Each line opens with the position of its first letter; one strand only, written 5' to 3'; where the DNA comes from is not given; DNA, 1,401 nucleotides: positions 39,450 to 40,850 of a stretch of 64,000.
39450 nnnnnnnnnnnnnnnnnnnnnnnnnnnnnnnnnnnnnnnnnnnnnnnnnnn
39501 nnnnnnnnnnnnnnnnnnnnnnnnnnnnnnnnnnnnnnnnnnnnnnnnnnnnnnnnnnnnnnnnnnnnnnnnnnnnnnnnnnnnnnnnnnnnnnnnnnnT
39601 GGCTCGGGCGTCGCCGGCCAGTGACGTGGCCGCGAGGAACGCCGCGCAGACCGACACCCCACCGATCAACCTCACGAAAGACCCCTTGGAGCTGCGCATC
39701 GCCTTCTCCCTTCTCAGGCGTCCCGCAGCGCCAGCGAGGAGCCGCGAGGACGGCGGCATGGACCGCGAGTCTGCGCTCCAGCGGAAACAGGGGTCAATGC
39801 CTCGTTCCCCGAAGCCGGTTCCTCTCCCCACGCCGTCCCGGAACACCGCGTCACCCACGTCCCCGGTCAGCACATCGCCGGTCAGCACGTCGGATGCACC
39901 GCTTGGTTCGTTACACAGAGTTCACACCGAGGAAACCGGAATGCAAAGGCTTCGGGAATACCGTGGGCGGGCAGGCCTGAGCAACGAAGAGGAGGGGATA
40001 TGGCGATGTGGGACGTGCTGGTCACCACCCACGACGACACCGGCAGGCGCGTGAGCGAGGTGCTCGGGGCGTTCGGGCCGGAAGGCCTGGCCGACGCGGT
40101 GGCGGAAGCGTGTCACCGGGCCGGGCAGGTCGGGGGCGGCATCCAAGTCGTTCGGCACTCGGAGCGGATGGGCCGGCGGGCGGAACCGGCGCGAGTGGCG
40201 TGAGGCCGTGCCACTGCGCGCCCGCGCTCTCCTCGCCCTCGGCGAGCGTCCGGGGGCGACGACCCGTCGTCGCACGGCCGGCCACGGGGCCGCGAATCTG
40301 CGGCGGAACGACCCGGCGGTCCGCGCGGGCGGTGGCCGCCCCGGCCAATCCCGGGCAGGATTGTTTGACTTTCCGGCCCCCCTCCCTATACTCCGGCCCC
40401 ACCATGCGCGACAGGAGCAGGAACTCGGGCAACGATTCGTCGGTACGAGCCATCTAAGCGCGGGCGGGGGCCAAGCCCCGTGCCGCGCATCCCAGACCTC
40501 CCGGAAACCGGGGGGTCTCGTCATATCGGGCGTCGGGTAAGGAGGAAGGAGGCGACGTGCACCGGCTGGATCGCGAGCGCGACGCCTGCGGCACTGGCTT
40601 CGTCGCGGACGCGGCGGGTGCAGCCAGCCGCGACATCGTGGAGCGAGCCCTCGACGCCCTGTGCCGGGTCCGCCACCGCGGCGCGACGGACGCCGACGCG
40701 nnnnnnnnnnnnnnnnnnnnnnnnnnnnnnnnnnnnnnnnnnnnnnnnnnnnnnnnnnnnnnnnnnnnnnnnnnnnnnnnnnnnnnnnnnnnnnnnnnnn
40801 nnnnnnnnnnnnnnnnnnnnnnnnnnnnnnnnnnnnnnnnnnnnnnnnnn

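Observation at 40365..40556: Structured gltB leader with a leaderless 17-codon uORF and a strong hairpin just before the RBS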

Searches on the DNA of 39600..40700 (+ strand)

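Call 3: search_rna_families(source=window, start=39600, end=40700, threshold=evalue, max_evalue=10, show_alignments=3)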
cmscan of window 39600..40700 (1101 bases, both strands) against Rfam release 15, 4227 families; matches with E-value up to 10: 1.
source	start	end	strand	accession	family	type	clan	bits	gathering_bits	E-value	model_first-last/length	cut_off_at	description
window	40456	40499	-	RF02915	DUF3800-VI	Cis-reg;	-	16.8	35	2.7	1-52/52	no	DUF3800-VI RNA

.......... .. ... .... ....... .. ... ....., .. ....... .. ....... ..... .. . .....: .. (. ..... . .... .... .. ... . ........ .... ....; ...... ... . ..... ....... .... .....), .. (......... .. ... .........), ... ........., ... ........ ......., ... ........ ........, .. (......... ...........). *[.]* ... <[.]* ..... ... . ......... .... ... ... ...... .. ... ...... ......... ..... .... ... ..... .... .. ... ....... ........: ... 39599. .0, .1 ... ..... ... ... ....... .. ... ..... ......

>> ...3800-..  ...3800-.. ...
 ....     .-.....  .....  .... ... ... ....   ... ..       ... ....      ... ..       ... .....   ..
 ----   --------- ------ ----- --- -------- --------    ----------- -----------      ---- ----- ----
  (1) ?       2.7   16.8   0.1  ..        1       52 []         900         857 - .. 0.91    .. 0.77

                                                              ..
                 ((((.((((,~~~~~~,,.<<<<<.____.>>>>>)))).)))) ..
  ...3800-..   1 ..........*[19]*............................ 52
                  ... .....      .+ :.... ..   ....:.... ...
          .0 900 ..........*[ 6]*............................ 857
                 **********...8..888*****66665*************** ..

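Call 30: build_rna_model(alignment_id=A2, structure=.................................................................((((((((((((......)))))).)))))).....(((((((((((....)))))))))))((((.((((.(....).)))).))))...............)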
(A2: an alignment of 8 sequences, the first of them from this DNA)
Model R1 built from alignment A2 (8 sequences, 168 columns); structure: as given.
model positions 161; base pairs 32; branch points 2; effective number of sequences 1.21; information 0.589 bits per position. Calibrated on 0.2 Mb of random sequence (short: E-values are rough).
structure used (alignment columns):
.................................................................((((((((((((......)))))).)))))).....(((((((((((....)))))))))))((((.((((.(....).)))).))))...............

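Call 31: search_with_rna_model(model_id=R1, sources=[window, L003, L004, L005, L006, L007, L008, L009, L010, L011, L012, L013, L014, L015, L016, L017, L018, L019, L020, L021, L022, L023, L024, L025, L026, L027, L028, L029, L030, L031, L032, L033, L034, L035, L036, L037, L038, L039, L040, L041, L042, L043, L044, L045, L046, L047, L048, L049, L050, L051, L052, L053, L054, L055, L056, L057, L058, L059, L060, L061, L062, L063, L064, L065, L066, L067, L068, L069, L070, L071, L072, L073, L074, L075, L076, L077, L078, L079, L080, L084], max_evalue=10)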
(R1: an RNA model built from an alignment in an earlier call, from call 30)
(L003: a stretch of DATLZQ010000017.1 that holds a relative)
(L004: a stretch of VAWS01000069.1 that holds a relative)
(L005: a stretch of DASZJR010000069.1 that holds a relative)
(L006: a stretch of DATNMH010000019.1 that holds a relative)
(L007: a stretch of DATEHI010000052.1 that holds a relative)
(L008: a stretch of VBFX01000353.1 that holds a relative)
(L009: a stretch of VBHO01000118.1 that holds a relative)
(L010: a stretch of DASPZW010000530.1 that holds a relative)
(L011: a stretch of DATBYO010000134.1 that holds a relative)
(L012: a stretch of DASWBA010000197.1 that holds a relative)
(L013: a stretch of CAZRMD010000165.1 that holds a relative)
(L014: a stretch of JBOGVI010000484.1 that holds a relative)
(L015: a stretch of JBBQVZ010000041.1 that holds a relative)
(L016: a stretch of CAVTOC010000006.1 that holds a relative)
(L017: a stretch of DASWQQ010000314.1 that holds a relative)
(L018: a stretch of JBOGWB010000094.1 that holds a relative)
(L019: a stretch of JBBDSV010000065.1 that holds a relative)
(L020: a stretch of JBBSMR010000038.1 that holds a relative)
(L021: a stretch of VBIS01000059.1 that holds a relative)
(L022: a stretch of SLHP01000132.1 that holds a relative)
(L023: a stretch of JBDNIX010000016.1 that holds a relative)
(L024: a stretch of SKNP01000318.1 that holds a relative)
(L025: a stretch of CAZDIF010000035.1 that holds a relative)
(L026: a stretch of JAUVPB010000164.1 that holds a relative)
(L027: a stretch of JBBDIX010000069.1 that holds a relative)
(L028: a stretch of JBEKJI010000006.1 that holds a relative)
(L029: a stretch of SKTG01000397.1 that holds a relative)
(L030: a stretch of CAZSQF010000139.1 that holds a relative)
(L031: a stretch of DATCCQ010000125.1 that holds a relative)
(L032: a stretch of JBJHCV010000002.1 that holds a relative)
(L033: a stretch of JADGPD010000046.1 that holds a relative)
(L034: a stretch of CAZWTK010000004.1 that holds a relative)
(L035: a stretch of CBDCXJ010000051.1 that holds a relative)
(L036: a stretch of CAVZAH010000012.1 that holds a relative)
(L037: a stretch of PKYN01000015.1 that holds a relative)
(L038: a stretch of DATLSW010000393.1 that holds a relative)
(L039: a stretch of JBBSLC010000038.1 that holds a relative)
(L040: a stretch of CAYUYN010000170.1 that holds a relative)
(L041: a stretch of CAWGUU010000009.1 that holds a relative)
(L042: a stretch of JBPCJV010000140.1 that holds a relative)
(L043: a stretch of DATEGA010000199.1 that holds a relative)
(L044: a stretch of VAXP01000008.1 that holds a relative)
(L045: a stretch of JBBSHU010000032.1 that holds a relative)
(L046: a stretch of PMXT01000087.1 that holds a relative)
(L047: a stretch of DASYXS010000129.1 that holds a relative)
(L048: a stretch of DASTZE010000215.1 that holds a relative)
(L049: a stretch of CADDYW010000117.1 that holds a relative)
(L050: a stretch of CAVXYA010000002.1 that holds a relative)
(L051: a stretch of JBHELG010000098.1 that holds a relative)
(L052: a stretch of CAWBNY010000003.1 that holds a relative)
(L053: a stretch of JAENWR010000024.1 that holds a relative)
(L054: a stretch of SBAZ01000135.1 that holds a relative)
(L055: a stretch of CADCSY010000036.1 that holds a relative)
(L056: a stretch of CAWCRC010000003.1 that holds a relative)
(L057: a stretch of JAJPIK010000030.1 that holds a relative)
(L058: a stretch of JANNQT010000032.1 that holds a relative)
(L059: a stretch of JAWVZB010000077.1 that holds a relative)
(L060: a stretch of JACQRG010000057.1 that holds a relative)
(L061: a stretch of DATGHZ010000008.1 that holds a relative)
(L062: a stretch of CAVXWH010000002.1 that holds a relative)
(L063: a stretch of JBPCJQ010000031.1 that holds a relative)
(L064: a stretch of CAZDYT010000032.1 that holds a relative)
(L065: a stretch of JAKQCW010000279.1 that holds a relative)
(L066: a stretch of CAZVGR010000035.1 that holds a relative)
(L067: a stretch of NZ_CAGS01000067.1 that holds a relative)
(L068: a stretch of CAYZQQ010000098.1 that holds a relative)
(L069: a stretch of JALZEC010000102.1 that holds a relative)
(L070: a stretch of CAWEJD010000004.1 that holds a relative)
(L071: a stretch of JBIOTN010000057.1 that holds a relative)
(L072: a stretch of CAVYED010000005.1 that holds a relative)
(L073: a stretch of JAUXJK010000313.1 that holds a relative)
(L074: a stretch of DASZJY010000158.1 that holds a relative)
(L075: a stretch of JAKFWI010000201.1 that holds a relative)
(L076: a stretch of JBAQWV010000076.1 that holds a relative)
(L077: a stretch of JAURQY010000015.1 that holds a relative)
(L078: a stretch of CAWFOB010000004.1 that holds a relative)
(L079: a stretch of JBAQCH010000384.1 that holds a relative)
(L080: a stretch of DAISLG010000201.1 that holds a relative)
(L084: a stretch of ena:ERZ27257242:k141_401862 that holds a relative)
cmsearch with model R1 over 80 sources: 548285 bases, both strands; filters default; matches with E-value up to 10: 20.
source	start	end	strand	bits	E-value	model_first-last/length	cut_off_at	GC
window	40399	40559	+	177.1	2.5e-40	1-161/161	no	0.68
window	38695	38784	-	26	0.00052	60-147/161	no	0.76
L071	3730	3871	-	17.8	0.048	1-161/161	no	0.69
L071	4969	5143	-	15.5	0.17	1-161/161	no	0.68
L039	5889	6074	-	13.2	0.61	1-161/161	no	0.67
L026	412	479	+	12.8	0.77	1-161/161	no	0.72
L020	5778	5903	-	12.6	0.84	24-161/161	no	0.72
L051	2697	2843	-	12.2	1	1-161/161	no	0.69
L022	3283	3379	+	11.6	1.4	1-161/161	no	0.73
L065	5720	5781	+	10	3.6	1-161/161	no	0.73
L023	5816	5890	+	9.8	3.9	1-161/161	no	0.71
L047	1405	1491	-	9.7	4.1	1-161/161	no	0.69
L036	2076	2146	+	9.5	4.7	1-161/161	no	0.69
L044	6694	6715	-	9.2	5.5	64-86/161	no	0.82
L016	1141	1211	-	9.1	5.8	1-161/161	no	0.75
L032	4257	4436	+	9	6.1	1-161/161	no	0.69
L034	2450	2542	-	9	6.1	1-161/161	no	0.71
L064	4270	4289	-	8.8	7.1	124-143/161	no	0.7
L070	3254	3285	+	8.5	8.1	60-90/161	no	0.81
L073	1621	1647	+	8.2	9.5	62-88/161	no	0.7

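Call 35: search_with_rna_model(model_id=R1, sources=[L001, L002, L081, L082, L083, L085, L096, L098, L101, L107], max_evalue=1)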
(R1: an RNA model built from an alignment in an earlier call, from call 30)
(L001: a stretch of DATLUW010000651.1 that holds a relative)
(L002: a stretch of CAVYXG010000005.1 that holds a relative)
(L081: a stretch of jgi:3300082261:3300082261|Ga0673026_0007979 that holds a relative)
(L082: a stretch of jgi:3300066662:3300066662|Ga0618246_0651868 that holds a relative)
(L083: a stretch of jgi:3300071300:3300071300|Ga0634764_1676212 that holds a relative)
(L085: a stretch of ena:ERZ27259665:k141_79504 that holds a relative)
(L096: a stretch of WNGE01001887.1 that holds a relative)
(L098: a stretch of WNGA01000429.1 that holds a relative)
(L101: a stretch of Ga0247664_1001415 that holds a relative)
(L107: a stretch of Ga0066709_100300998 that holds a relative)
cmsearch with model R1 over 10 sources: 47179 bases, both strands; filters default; matches with E-value up to 1: 25.
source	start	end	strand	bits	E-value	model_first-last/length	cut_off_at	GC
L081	3271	3431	+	182.8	9.3e-43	1-161/161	no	0.71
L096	2890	3050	+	181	2.5e-42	1-161/161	no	0.71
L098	657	817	-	181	2.5e-42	1-161/161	no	0.71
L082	1454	1614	+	174.7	8.3e-41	1-161/161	no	0.71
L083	1345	1505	+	174.7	8.3e-41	1-161/161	no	0.71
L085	370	530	+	173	2.2e-40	1-161/161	no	0.71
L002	2840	3003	+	165.3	1.5e-38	1-161/161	no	0.7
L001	2840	3003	+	161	1.6e-37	1-161/161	no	0.7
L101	1957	2120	-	161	1.6e-37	1-161/161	no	0.7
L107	1382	1545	-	147.7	2.5e-34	1-161/161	no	0.73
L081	2482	2712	-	32.8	1e-06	1-161/161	no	0.64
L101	4471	4634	+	30.2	4.2e-06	1-161/161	no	0.64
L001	326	489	-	30.2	4.2e-06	1-161/161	no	0.65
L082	498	587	-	30.1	4.6e-06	60-146/161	no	0.69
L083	389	478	-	30.1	4.6e-06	60-146/161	no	0.69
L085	466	488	-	18.5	0.0027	97-119/161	no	0.74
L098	698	722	+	16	0.011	96-120/161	no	0.72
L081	3367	3389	-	14.5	0.025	97-119/161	no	0.74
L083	1441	1463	-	13.6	0.041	97-119/161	no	0.78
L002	2938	2961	-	12.9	0.063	97-119/161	no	0.75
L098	728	758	+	11.8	0.11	60-90/161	no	0.87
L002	2902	2931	-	10.3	0.25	60-90/161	no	0.83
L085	429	459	-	9.9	0.31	60-90/161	no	0.84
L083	1404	1434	-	9.8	0.33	60-90/161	no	0.87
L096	10717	10766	-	9.1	0.49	96-146/161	no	0.74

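Call 60: search_with_rna_model(model_id=R1, sources=[window, L001, L002, L081, L082, L085, L096, L107], max_evalue=0.001, make_alignment=true)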
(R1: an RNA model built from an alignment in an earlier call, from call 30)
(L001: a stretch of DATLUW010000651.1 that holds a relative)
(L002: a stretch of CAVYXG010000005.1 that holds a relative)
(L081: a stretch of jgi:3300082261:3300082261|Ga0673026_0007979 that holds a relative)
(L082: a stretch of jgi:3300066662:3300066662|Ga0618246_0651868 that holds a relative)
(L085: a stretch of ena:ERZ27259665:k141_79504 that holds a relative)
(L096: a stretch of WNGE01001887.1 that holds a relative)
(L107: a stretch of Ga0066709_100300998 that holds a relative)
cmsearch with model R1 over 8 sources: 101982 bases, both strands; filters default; matches with E-value up to 0.001: 12.
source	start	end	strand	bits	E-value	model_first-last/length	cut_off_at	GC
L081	3271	3431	+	182.8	2e-42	1-161/161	no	0.71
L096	2890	3050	+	181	5.4e-42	1-161/161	no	0.71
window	40399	40559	+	177.1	4.7e-41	1-161/161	no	0.68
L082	1454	1614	+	174.7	1.8e-40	1-161/161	no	0.71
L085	370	530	+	173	4.7e-40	1-161/161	no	0.71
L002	2840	3003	+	165.3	3.2e-38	1-161/161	no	0.7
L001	2840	3003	+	161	3.5e-37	1-161/161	no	0.7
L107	1382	1545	-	147.7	5.5e-34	1-161/161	no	0.73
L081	2482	2712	-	32.8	2.2e-06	1-161/161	no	0.64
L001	326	489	-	30.2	9.1e-06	1-161/161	no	0.65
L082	498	587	-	30.1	1e-05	60-146/161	no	0.69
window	38695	38784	-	26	9.6e-05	60-147/161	no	0.76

Alignment A4: 12 matches aligned to the model, 267 columns, each read 5' to 3' on its own strand. Consensus structure (alignment columns), stored with it:
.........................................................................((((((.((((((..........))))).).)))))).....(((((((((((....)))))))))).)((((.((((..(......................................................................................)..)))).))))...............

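Call 62: build_rna_model(alignment_id=A4)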
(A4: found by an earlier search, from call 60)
Model R2 built from alignment A4 (12 sequences, 267 columns); structure: stored with the alignment.
model positions 162; base pairs 32; branch points 2; effective number of sequences 2.16; information 0.59 bits per position. Calibrated on 0.2 Mb of random sequence (short: E-values are rough).
structure used (alignment columns):
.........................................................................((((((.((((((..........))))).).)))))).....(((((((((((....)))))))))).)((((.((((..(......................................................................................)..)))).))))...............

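Call 63: search_with_rna_model(model_id=R2, source=window, filters=off, max_evalue=10)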
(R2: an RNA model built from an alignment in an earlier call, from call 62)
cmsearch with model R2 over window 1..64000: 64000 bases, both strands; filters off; matches with E-value up to 10: 59.
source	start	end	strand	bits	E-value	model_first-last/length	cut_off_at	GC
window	40399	40559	+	161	1e-38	1-162/162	no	0.68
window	38695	38854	-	89.5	6.4e-21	1-162/162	no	0.69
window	40494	40518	-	14.3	0.035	96-121/162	no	0.68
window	38724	38747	+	11.8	0.14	97-120/162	no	0.79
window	40458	40488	-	11.8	0.15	60-90/162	no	0.9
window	27238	27268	-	9.9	0.43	60-90/162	no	0.84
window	60607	60630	-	9.4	0.57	62-88/162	no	0.83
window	37416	37436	+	8.5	0.94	65-85/162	no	0.81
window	17012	17042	-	8.3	1.1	60-90/162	no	0.74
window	38752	38786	+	8.1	1.2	60-90/162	no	0.83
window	58131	58185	-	7.9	1.4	92-147/162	no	0.76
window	50414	50444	+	7.4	1.8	61-89/162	no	0.77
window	9962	10099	+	7.1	2.2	1-162/162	no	0.7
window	38697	38720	+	7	2.3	123-146/162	no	0.75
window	48026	48043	-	7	2.3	100-117/162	no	0.83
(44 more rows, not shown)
